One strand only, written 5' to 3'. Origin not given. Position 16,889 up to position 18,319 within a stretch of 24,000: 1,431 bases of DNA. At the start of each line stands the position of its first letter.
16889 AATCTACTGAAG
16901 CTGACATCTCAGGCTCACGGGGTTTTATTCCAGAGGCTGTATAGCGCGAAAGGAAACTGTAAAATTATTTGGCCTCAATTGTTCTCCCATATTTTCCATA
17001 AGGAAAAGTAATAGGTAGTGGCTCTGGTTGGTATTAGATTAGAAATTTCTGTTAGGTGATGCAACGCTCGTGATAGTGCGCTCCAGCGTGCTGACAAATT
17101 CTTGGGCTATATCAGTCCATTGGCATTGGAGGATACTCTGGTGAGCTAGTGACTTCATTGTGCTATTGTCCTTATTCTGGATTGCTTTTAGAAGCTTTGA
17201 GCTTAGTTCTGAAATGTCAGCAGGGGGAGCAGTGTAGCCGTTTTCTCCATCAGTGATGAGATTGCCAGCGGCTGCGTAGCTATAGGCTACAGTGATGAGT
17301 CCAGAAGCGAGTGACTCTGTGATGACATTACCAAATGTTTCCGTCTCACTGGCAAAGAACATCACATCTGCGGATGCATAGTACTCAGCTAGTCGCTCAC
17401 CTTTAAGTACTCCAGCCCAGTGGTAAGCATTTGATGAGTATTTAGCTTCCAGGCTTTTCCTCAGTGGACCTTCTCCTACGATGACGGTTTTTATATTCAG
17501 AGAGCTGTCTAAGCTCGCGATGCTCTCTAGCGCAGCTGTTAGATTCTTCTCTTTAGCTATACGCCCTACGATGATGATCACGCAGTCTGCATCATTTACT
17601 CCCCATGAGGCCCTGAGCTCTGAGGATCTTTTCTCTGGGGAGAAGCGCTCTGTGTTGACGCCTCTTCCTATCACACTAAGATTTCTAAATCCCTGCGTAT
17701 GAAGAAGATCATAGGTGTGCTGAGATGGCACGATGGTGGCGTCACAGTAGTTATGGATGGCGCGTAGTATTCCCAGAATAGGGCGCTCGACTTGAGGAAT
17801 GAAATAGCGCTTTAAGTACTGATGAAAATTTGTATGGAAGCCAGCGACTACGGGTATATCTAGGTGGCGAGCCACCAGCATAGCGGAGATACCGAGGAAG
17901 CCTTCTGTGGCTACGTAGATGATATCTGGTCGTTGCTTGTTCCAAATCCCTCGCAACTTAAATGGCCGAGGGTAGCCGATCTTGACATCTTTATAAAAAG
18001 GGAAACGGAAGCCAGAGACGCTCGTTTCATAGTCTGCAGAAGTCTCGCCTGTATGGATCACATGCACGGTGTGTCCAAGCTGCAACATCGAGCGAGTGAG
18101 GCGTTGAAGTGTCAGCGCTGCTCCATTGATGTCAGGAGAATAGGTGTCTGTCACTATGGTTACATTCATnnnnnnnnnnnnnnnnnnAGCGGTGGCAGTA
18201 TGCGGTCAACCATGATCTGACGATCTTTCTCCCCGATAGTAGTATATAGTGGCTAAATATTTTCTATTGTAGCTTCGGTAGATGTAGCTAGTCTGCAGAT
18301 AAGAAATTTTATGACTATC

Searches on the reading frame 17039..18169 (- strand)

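Call 7: search_protein_families(library=pfam, proteins=[window:17039-18169:-], max_evalue=0.001)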
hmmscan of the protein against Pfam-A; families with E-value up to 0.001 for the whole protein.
window:17039-18169:- (376 aa): 5 families
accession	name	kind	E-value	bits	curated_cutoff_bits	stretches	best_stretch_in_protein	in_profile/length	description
PF13439.12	Glyco_transf_4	-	2.9e-29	102.7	28.5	1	14-175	1-170/170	Glycosyltransferase Family 4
PF00534.26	Glycos_transf_1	-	7.2e-27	94.4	26.4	1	184-334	4-160/172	Glycosyl transferases group 1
PF13692.12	Glyco_trans_1_4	-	1.6e-24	87.3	27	1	197-332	3-142/142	Glycosyl transferases group 1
PF13579.12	Glyco_trans_4_4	-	9.8e-13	49.2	29.7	1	15-163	1-149/158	Glycosyl transferase 4-like domain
PF13477.12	Glyco_trans_4_2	-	0.0001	22.9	23.4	1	21-115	13-111/139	Glycosyl transferase 4-like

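Call 17: search_protein_families(library=ncbifam, proteins=[window:17039-18169:-], max_evalue=0.00001)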
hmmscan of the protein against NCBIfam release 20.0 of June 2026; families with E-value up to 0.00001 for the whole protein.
window:17039-18169:- (376 aa): 28 families (the best 25 are shown)
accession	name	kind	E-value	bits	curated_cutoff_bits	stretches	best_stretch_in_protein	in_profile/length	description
NF053787.1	GlcN_PG_synth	equivalog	1.1e-40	139.6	480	1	26-362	29-356/361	N-acetylglucosaminyl phosphatidylglycerol synthase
NF049988.1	MGlcDAGSynMgs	equivalog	1.4e-33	116.9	400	1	1-349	1-371/398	alpha-monoglucosyldiacylglycerol synthase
TIGR03999.1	thiol_BshA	equivalog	2.8e-21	75.9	273.7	1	150-346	157-353/375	N-acetyl-alpha-D-glucosaminyl L-malate synthase BshA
TIGR03088.1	stp2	hypoth_equivalog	4.9e-21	75.2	409.05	1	163-340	161-346/374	TIGR03088 family PEP-CTERM/XrtA system glycosyltransferase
TIGR04047.1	MSMEG_0565_glyc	hypoth_equivalog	8.8e-18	64.5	259.85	1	142-360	139-369/373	MSMEG_0565 family glycosyltransferase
TIGR04157.1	glyco_rSAM_CFB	subfamily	5.1e-17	62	400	1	138-330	166-372/406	TIGR04157 family glycosyltransferase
NF053513.1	Gtran_IagA_BgsA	equivalog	8.2e-17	61.2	460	1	78-363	41-329/333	LTA glycolipid anchor biosynthesis glycosyltransferase, IagA/BgsA family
TIGR04063.1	stp3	hypoth_equivalog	9.1e-16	57.7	442.05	1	163-346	181-375/397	TIGR04063 family PEP-CTERM/XrtA system glycosyltransferase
NF047684.1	TeichurnBiosyTuaC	equivalog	5e-15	55.3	550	1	161-336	184-358/391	teichuronic acid biosynthesis protein TuaC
NF041876.1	EPS_EpsE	equivalog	3e-14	53.1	400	1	158-338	182-367/389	exopolysaccharide biosynthesis GT4 family glycosyltransferase EpsE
NF038298.1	EPS_HpsO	equivalog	1.7e-13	50.2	575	1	140-337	145-357/388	hormogonium polysaccharide biosynthesis glycosyltransferase HpsO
NF050056.1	ProtGlycPglH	equivalog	1.9e-13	50.3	600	1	194-353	178-338/354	GalNAc-alpha-(1->4)-GalNAc-alpha-(1->3)-diNAcBac-PP-undecaprenol alpha-1,4-N-acetyl-D-galactosaminyltransferase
NF012028.0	PRK15484.1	subfamily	1.6e-12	47.2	618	1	146-363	144-376/380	lipopolysaccharide N-acetylglucosaminyltransferase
TIGR03449.1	mycothiol_MshA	equivalog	9.6e-12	44.5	462.5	1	162-363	188-401/406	D-inositol-3-phosphate glycosyltransferase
NF049987.1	DaglGlyslTfaseDgs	equivalog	4.2e-11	42.4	500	1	104-367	63-329/332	processive diacylglycerol alpha-glucosyltransferase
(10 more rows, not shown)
